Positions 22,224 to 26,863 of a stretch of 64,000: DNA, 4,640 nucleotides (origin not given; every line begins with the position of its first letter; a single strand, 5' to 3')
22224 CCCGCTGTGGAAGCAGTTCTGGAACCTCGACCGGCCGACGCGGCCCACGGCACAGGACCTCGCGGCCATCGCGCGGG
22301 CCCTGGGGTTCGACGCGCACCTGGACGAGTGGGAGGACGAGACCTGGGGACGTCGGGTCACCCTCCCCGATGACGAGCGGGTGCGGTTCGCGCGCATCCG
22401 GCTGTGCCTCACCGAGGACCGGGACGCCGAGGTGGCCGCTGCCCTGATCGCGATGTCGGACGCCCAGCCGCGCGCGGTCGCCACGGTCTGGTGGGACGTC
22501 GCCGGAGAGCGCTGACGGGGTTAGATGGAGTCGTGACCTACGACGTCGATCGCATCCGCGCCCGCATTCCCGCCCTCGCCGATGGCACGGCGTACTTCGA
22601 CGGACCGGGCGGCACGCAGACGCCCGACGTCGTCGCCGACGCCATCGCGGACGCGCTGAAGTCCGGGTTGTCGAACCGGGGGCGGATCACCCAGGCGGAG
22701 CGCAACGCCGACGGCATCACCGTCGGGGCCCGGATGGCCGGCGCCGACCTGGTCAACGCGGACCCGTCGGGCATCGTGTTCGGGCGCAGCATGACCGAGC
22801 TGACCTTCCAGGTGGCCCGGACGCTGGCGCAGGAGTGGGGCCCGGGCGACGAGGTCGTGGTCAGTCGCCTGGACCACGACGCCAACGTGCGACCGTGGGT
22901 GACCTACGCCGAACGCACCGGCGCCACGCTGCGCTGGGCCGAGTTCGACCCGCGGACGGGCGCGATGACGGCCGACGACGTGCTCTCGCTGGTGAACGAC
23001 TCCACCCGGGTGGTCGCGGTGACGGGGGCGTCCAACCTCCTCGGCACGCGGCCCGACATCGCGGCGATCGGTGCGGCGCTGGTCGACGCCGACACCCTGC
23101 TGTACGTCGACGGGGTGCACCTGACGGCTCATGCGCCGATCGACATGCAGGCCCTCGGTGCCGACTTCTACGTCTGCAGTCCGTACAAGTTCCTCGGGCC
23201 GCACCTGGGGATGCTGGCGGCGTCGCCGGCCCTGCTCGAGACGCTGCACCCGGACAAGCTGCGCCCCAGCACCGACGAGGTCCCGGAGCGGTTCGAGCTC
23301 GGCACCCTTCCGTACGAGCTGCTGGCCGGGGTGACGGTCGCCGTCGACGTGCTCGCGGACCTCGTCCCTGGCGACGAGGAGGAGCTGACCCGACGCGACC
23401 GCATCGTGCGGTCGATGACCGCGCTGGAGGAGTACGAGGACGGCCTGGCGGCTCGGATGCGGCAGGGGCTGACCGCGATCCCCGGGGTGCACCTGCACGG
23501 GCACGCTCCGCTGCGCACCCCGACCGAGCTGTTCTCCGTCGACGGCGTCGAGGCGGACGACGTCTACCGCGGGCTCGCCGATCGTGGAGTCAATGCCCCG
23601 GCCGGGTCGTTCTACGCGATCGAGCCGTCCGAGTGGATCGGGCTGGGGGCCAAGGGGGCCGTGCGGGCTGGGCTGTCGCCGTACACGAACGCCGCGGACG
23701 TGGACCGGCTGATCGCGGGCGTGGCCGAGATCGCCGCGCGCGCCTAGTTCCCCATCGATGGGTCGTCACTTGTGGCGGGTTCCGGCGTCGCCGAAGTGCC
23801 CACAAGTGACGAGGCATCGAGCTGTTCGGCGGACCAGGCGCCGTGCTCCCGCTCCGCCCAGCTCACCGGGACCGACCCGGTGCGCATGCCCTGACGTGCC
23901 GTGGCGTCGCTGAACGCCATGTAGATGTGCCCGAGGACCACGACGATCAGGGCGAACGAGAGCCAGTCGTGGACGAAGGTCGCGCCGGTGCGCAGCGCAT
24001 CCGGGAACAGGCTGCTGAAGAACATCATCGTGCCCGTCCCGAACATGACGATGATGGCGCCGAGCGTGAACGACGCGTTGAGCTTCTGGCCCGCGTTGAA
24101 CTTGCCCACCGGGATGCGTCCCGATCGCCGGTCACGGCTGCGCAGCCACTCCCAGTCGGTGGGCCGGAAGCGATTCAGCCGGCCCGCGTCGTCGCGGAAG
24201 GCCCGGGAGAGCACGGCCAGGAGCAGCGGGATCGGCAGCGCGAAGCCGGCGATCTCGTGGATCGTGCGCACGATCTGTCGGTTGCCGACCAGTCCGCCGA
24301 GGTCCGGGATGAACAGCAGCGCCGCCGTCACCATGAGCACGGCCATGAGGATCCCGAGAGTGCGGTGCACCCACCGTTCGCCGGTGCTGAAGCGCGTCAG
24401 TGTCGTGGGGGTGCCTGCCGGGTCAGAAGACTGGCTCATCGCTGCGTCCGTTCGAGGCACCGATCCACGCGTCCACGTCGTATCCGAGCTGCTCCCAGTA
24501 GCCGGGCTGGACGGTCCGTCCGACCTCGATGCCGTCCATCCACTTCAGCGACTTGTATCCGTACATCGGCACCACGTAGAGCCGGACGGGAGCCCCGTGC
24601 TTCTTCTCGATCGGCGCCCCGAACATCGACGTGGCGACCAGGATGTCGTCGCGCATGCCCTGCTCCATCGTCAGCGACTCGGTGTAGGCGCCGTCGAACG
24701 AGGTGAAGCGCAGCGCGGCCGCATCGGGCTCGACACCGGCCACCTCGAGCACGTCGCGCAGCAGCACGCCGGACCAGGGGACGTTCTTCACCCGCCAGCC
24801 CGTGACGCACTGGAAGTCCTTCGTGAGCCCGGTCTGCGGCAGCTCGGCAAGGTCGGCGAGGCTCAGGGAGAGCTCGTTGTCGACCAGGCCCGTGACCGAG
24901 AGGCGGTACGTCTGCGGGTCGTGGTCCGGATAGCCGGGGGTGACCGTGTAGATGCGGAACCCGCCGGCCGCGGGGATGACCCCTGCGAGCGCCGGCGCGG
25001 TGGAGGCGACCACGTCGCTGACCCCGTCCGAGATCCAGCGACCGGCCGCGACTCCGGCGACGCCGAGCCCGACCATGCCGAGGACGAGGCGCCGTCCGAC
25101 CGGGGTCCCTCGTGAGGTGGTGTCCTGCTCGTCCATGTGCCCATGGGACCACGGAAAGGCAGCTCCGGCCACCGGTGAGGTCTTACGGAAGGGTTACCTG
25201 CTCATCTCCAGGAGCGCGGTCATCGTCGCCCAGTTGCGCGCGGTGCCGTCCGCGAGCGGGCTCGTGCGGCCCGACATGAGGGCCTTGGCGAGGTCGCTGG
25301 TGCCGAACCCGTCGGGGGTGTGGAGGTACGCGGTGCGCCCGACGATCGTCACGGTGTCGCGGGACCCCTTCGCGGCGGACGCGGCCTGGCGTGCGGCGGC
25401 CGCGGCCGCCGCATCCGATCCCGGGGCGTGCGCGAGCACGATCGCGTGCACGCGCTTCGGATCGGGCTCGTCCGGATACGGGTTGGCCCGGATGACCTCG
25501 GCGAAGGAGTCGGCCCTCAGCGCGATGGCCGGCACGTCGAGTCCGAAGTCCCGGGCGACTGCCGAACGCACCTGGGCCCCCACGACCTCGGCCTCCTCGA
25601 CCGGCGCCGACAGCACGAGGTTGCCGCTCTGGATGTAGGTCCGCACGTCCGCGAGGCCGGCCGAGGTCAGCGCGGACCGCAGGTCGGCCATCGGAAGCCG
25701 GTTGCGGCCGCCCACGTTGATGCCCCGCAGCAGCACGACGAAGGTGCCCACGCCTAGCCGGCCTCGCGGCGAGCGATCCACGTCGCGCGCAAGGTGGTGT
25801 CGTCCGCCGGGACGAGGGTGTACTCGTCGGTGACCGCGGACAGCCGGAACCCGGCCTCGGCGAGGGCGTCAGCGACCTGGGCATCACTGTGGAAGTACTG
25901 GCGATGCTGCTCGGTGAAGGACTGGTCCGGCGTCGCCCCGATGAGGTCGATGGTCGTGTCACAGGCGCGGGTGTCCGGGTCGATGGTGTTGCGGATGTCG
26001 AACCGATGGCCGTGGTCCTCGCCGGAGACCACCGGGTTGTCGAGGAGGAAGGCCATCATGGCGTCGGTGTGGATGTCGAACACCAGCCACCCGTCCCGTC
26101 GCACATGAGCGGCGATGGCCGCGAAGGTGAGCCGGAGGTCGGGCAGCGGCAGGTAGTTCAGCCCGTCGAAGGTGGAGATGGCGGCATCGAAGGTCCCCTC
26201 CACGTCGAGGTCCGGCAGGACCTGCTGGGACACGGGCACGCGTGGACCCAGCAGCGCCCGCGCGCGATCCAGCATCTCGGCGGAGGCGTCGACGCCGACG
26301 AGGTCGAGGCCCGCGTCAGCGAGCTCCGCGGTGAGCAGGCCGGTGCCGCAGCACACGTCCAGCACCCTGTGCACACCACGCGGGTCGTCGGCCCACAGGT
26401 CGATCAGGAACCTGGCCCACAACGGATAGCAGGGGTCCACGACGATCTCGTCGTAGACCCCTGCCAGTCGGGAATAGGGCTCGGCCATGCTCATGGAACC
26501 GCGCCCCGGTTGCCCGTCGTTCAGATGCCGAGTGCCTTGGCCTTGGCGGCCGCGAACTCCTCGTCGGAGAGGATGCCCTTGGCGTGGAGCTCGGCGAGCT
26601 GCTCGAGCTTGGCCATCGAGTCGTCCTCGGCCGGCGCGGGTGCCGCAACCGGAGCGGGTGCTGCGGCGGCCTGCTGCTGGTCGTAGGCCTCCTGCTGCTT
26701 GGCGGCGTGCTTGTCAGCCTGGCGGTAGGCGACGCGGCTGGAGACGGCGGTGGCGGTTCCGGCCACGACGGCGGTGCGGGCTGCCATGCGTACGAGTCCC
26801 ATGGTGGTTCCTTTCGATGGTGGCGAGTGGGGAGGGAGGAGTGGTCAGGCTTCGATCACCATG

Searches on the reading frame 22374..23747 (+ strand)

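Call 70: search_protein_families(library=pfam, proteins=[window:22374-23747:+], max_evalue=0.00001)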
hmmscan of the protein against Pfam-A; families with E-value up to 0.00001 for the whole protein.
window:22374-23747:+ (457 aa): 1 family
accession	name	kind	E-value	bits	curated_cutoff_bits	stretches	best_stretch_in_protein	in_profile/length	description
PF00266.25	Aminotran_5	-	2.5e-53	181.8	21.5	1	74-446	2-371/371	Aminotransferase class-V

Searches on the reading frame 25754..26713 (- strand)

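Call 79: search_protein_families(library=pfam, proteins=[window:25754-26713:-], max_evalue=0.1)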
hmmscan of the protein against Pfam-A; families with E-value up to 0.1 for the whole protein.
window:25754-26713:- (319 aa): 9 families
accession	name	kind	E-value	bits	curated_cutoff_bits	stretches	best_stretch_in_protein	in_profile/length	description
PF13649.12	Methyltransf_25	-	8.1e-18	65.3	27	1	117-208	1-97/97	Methyltransferase domain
PF13489.12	Methyltransf_23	-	1.1e-13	51.7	27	1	99-291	9-161/164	Methyltransferase domain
PF08241.18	Methyltransf_11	-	8e-11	42.9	21.2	1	118-212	1-95/95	Methyltransferase domain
PF08242.18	Methyltransf_12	-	3.2e-10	41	30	1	118-210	1-98/98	Methyltransferase domain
PF13847.12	Methyltransf_31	-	1.9e-05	24.9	27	1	116-170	6-67/145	Methyltransferase domain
PF01209.24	Ubie_methyltran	-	0.0001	22.1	20.1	1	97-153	33-90/233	ubiE/COQ5 methyltransferase family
PF05175.20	MTS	-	0.0067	16.5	23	1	101-153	21-73/170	Methyltransferase small domain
PF13679.12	Methyltransf_32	-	0.039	14.4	27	1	110-154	22-72/143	Methyltransferase domain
PF05401.17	NodS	-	0.084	13.1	24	0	112-217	42-149/201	Nodulation protein S (NodS)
